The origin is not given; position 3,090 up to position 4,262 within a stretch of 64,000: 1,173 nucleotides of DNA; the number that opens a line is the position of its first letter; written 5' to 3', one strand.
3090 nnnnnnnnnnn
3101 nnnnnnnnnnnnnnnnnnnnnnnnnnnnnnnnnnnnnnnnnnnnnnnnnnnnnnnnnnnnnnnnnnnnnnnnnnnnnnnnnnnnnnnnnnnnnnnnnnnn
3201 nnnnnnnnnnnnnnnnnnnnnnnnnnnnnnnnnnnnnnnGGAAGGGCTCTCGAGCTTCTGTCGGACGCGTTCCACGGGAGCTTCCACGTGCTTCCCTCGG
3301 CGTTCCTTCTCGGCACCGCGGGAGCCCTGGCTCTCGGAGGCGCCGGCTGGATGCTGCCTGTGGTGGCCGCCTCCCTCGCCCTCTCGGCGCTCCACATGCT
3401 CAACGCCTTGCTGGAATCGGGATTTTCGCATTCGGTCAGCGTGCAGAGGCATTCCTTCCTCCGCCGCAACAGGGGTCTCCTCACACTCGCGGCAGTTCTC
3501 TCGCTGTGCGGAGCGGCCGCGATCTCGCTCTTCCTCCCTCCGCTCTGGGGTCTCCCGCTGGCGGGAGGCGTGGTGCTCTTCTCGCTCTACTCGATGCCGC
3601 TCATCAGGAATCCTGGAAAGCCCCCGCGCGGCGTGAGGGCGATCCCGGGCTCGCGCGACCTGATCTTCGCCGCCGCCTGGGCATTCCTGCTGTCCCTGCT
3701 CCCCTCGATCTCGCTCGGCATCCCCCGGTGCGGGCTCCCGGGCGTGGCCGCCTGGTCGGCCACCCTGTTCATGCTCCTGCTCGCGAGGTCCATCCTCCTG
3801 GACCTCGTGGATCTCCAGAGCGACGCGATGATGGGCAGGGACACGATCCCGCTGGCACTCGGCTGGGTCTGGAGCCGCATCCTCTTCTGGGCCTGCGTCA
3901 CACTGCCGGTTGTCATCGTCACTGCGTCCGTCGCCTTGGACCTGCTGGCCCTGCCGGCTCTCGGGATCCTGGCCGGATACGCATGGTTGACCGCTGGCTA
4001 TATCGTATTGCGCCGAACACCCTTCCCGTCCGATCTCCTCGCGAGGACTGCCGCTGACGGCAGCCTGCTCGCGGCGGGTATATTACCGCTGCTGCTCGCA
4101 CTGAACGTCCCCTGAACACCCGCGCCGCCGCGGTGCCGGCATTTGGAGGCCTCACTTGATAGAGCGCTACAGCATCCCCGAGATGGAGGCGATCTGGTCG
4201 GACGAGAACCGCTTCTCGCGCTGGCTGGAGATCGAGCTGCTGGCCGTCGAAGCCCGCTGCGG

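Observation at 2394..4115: IspH fused to a UbiA-like polytopic membrane domain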

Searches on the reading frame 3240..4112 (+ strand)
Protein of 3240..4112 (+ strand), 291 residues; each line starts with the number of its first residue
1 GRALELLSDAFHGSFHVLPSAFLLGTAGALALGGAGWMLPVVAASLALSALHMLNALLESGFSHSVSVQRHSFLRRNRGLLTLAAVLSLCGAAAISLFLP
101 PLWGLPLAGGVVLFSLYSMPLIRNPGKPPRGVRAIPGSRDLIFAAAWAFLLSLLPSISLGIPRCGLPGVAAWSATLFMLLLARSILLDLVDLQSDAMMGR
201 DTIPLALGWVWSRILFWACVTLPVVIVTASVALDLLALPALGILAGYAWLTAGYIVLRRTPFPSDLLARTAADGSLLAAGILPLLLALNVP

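Call 3: search_protein_families(library=pfam, proteins=[window:3255-4112:+], max_evalue=1)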
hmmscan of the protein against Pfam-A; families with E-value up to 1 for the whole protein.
window:3255-4112:+ (286 aa): 2 families
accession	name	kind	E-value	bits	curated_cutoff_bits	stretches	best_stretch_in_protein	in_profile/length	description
PF01040.23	UbiA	-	0.00026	20.8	34.2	1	73-255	67-236/250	UbiA prenyltransferase family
PF02706.20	Wzz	-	0.2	12.4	25.5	1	69-98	12-41/91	Chain length determinant protein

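Call 4: search_protein_families(library=ncbifam, proteins=[window:3255-4112:+], max_evalue=1)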
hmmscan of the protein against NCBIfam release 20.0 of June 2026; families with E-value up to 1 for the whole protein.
window:3255-4112:+ (286 aa): 6 families
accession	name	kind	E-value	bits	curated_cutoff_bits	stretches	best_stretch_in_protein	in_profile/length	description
NF004751.0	PRK06080.1-3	equivalog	0.0012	18.4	264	1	166-252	176-263/296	1,4-dihydroxy-2-naphthoate polyprenyltransferase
NF009521.0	PRK12882.1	equivalog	0.0048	16.2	296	1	172-223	168-219/280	geranylgeranylglycerol-phosphate geranylgeranyltransferase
NF009522.0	PRK12883.1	equivalog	0.01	15.3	353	1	154-210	148-202/279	geranylgeranylglycerol-phosphate geranylgeranyltransferase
NF010117.0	PRK13591.1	equivalog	0.046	12.8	238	1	175-236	192-253/307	prenyltransferase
NF009512.0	PRK12872.1-1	equivalog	0.054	13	278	1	167-223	180-236/303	geranylgeranylglycerol-phosphate geranylgeranyltransferase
NF009513.0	PRK12872.1-3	equivalog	0.059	12.9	288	1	171-223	180-232/293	prenyltransferase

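Call 5: find_homologous_proteins(query=window:3240-4112:+, max_evalue=0.001)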
Query window:3240-4112:+ (291 aa): 2 proteins with E <= 0.001 among 8000 candidates.
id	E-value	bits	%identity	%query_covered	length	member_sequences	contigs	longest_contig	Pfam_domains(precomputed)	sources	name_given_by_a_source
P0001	3.3e-81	291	55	99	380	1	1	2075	PF01040.24,PF02401.24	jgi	jgi:4-hydroxy-3-methylbut-2-enyl diphosphate reductase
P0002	6.9e-39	152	46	61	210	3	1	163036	PF01040.24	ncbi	-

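Call 7: find_encoding_contigs(protein=P0002, flank=6000)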
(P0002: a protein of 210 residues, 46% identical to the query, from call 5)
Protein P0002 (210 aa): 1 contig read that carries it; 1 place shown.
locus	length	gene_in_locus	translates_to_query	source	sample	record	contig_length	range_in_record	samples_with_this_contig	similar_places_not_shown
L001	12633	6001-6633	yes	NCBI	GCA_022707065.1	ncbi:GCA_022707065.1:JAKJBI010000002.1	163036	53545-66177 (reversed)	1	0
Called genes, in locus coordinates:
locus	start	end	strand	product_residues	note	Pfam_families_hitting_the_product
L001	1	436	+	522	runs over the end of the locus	PF01409:tRNA-synt_2d, PF00152:tRNA-synt_2 (faint)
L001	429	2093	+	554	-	PF03484:B5, PF17759:tRNA_synthFbeta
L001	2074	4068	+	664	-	PF04851:ResIII, PF17757:UvrB_inter, PF27431:UvrB_3rd, PF00271:Helicase_C, PF12344:UvrB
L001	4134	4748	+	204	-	-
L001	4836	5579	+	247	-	-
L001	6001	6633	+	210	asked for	PF01040:UbiA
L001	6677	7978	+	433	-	PF00206:Lyase_1, PF10397:ADSL_C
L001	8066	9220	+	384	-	PF01590:GAF (weak), PF00990:GGDEF (weak)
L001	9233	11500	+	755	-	PF18072:FGAR-AT_linker, PF00586:AIRS, PF02769:AIRS_C, PF00586:AIRS, PF02769:AIRS_C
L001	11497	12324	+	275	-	PF07685:GATase_3 (weak), PF13507:GATase_5, PF00117:GATase, PF01965:DJ-1_PfpI (weak)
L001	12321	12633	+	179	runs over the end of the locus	-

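Call 8: find_encoding_contigs(protein=P0001, flank=6000)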
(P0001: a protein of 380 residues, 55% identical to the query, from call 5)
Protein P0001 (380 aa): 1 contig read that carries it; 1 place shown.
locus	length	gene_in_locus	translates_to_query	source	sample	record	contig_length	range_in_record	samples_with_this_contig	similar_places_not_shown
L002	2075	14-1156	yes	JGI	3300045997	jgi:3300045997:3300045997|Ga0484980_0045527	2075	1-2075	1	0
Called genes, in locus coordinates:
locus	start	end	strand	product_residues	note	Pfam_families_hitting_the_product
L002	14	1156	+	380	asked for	PF02401:LYTB, PF01040:UbiA (weak)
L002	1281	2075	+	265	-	?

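Call 15: find_related_loci(query=A2, collection=genome_contigs, flank=8000)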
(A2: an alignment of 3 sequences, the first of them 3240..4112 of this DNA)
Query A2 (291 aa) in genome_contigs; peptide patterns used: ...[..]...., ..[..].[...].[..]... (x = any residue, [..] = any of these).
85 stretches matched a pattern; 2 encode a relative of the query (tblastn E <= 1e-3); 2 distinct loci.
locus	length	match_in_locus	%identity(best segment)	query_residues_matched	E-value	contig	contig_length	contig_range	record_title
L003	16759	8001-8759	46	37-286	5e-58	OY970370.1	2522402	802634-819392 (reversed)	MAG: Candidatus Fermentibacteria bacterium isolate MFD00905.bin.1.36 genome assembly, chromosome: 1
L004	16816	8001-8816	42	3-269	1e-55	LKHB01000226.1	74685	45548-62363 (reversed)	MAG: Candidatus Fermentibacter daniensis isolate Dam_1 contig8, whole genome shotgun sequence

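Call 19: search_solved_structures(query=A2, max_evalue=10, show_alignments=3)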
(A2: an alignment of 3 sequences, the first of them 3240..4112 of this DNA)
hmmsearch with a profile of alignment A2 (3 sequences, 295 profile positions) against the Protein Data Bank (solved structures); distinct sequences matched with E-value up to 10: 0.

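Call 23: search_protein_representatives(alignment_id=A2)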
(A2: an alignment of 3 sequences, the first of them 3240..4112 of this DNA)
Query: 3 sequences, 295 profile positions. Proteins with E-value up to 0.001 (for the whole library): 484; up to 1e-10: 133; up to 1e-30: 4. The best 150 are listed.
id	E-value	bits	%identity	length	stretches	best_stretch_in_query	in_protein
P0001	7.2e-147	505.1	-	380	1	1-293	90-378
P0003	2.9e-73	263.4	-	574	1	6-288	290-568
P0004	4.7e-44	167.6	-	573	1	5-291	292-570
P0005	1.3e-35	139.9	-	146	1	144-290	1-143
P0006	7.1e-23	98.1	-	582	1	20-290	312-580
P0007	1.8e-21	93.5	-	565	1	13-289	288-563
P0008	3.3e-21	92.6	-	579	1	5-290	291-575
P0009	7.1e-21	91.5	-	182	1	136-285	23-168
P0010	2.4e-20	89.8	-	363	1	19-288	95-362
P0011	4.1e-19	85.7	-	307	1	34-246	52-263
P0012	5.4e-19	85.3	-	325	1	9-242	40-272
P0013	1.7e-18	83.7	-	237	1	52-290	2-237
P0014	3.3e-18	82.7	-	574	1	18-256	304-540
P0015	3.8e-18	82.5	-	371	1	17-287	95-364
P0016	4.8e-18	82.2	-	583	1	11-291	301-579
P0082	1.8e-12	63.9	-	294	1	9-287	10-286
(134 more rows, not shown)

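Call 36: search_solved_structures(query=A4, max_evalue=10, show_alignments=3)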
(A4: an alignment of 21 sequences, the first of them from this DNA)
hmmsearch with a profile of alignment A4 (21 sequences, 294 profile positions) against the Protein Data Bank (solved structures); distinct sequences matched with E-value up to 10: 2.
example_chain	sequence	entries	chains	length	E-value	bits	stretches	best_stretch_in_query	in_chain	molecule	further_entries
6m31_A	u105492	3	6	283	0.0042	19.5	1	170-264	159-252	Digeranylgeranylglyceryl phosphate synthase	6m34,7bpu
4od4_A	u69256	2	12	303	0.024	17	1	172-257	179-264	4-hydroxybenzoate octaprenyltransferase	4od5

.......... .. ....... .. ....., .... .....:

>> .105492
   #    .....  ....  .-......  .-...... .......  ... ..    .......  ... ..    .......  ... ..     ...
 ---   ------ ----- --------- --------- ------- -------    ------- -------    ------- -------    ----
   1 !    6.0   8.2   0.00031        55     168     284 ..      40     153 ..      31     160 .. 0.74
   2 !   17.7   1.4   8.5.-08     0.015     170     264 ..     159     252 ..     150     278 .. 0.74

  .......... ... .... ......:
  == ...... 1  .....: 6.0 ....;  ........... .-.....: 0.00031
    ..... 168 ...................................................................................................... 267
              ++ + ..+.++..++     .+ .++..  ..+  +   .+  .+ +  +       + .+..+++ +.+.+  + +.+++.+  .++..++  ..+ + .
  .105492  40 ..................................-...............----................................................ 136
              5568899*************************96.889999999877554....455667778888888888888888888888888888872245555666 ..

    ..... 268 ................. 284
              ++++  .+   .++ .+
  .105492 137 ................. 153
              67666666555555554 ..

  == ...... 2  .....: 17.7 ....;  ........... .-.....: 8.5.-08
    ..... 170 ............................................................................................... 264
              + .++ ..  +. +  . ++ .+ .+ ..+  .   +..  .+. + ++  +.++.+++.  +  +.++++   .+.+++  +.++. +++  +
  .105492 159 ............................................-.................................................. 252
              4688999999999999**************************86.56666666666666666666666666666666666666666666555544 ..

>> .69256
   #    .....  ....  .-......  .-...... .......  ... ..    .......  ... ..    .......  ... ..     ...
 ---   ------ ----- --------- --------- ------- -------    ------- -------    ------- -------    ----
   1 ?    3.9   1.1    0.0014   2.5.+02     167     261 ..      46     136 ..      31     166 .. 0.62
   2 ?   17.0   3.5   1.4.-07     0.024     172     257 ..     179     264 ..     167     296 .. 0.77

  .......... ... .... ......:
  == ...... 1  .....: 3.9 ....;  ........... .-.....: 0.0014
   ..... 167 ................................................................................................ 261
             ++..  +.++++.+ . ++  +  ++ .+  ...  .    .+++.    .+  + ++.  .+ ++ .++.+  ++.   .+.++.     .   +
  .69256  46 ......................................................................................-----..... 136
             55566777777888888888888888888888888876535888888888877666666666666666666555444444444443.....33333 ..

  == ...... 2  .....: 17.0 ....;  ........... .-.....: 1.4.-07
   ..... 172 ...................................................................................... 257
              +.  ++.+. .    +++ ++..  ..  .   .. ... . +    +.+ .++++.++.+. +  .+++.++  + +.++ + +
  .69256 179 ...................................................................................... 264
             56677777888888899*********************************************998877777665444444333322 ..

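Call 37: search_protein_families(library=pfam, alignment_id=A4, max_evalue=0.01)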
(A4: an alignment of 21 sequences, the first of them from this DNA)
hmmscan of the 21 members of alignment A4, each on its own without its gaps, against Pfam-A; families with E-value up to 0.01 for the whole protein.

A. member 1, seq(288 aa): 1 family
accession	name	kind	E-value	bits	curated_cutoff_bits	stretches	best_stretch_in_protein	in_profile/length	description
PF01040.23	UbiA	-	0.00027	20.8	34.2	1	75-257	67-236/250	UbiA prenyltransferase family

B. families by the number of members that match (of 21 scanned): 2 families
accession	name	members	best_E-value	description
PF01040.23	UbiA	21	7.7e-19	UbiA prenyltransferase family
PF13396.11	PLDc_N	1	0.0098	Phospholipase_D-nuclease N-terminal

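Call 38: predict_structure(alignment_id=A3)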
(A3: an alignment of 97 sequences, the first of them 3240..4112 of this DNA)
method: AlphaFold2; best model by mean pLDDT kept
length: 291 residues; sequences in the alignment: 97
mean_pLDDT: 93.4   pTM: 0.91
mean pLDDT of the five models: 93.4, 92.9, 92.4, 92.5, 92.1
residues with pLDDT >= 90: 240; 70-90: 47; 50-70: 4; < 50: 0
segments of 3 or more residues with pLDDT < 50: none
pLDDT, mean of each block of 10 residues (from residue 1): 91 96 97 94 98 94 79 95 98 97 93 92 85 90 96 93 92 98 95 80 84 97 98 98 98 97 93 98 95 62
secondary structure, 60 per line:
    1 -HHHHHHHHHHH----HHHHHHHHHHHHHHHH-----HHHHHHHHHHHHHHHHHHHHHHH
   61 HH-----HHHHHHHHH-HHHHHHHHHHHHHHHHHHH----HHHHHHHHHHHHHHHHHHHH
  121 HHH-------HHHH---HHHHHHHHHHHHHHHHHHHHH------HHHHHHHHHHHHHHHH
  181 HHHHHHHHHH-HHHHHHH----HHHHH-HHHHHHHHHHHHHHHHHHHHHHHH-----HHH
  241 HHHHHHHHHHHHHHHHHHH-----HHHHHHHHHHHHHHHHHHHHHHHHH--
elements in order: H2-12 H17-32 H38-62 H68-76 H78-96 H101-123 H131-134 H138-158 H165-190 H192-198 H203-207 H209-232 H238-259 H265-289

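Call 40: fold_search(model_id=the predicted structure, library=pdb)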
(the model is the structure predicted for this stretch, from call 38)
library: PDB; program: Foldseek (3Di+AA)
matches with E <= 10: 475; with E <= 0.001: 1
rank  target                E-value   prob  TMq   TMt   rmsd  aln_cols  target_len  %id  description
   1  7bpu_A                3.8e-04  1.00  0.54  0.56   7.8       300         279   12  Structural and mechanistic insights into the biosynthesis of Digeranylgeranylglyceryl phosphate synthase in membranes (released 2021-04-14)
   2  6m31_A                3.2e-03  1.00  0.56  0.57   7.1       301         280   12  Structural and Functional Insights into an Archaeal Lipid Synthase (released 2021-02-03)
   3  7my0_B                5.6e-03  1.00  0.47  0.47   6.6       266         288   15  Sy-CrtE IPP structure (released 2022-06-01)
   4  7mxz_AAA              6.1e-03  1.00  0.47  0.47   6.6       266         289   16  Sy-CrtE apo structure (released 2022-06-01)
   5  8djk_B                1.0e-02  1.00  0.55  0.56   6.4       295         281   16  HMGCR-UBIAD1 Complex State 2 (released 2022-08-03)
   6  7my0_A                1.1e-02  1.00  0.49  0.50   6.0       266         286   15  Sy-CrtE IPP structure (released 2022-06-01)
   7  4tq6_B                1.3e-02  1.00  0.43  0.46   9.1       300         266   14  Structure of a UbiA homolog from Archaeoglobus fulgidus bound to Cd2+ (released 2014-07-16)
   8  7mxz_BBB              1.3e-02  1.00  0.46  0.47   6.8       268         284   16  Sy-CrtE apo structure (released 2022-06-01)
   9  9a4c_B                1.7e-02  1.00  0.43  0.37  12.7       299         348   14  Integrative model of ACP-HEPS2 by crosslinking MS and deep learning (released 2024-09-18)
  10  9imr_A                1.7e-02  1.00  0.38  0.34  14.8       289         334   16  Crystal structure of geranylgeranyl pyrophosphate synthase Rv0562 from Mycobacterium tuberculosis in complex with IPP (released 2025-07-09)
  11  4tq4_C                2.0e-02  1.00  0.53  0.54   7.6       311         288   13  Structure of a UbiA homolog from Archaeoglobus fulgidus bound to DMAPP and Mg2+ (released 2014-07-16)
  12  4tq3_A                2.0e-02  1.00  0.56  0.58   5.9       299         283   16  Structure of a UbiA homolog from Archaeoglobus fulgidus bound to GPP and Mg2+ (released 2014-07-16)
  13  4tq3_B                2.0e-02  1.00  0.54  0.55   6.7       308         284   16  Structure of a UbiA homolog from Archaeoglobus fulgidus bound to GPP and Mg2+ (released 2014-07-16)
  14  3uca_A                2.8e-02  1.00  0.47  0.49   5.4       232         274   11  Crystal structure of isoprenoid synthase (target EFI-501974) from clostridium perfringens (released 2011-11-16)
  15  1rqj_A                3.0e-02  1.00  0.46  0.45   9.7       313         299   11  Active Conformation of Farnesyl Pyrophosphate Synthase Bound to Isopentyl Pyrophosphate and Risedronate (released 2004-03-02)
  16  4od5_A                3.3e-02  1.00  0.54  0.57   6.7       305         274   14  Substrate-bound structure of a UbiA homolog from Aeropyrum pernix K1 (released 2014-03-19)
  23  4od4_A                5.8e-02  1.00  0.54  0.57   6.5       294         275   13  Apo structure of a UbiA homolog from Aeropyrum pernix K1 (released 2014-03-19)
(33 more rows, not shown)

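Call 47: find_encoding_contigs(protein=P0082, flank=6000, max_places=3)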
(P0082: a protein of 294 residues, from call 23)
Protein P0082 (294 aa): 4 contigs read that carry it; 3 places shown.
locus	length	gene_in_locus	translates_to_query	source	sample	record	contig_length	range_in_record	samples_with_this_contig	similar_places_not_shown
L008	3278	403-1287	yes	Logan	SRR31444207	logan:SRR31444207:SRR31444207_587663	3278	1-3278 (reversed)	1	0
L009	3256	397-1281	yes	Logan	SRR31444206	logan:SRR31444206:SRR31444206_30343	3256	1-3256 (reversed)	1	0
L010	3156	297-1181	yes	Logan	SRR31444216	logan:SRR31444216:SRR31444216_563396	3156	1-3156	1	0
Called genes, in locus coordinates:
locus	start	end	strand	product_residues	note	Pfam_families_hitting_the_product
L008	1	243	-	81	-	?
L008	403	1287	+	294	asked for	PF01040:UbiA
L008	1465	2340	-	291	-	PF01040:UbiA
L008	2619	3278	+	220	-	?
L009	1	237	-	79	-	?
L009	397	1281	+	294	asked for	PF01040:UbiA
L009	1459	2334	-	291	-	PF01040:UbiA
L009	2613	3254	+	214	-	?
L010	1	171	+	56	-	?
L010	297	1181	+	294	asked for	PF01040:UbiA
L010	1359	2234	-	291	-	PF01040:UbiA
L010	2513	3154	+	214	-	?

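Call 48: find_encoding_contigs(protein=P0012, flank=6000, max_places=3)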
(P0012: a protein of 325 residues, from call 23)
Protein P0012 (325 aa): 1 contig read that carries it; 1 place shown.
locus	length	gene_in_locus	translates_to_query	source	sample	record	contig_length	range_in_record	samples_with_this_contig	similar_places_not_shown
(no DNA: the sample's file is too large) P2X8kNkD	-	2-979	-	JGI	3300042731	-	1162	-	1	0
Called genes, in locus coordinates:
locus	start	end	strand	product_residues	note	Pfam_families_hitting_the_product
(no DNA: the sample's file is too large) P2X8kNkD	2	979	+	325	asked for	PF01040:UbiA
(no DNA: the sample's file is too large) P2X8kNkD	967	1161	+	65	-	?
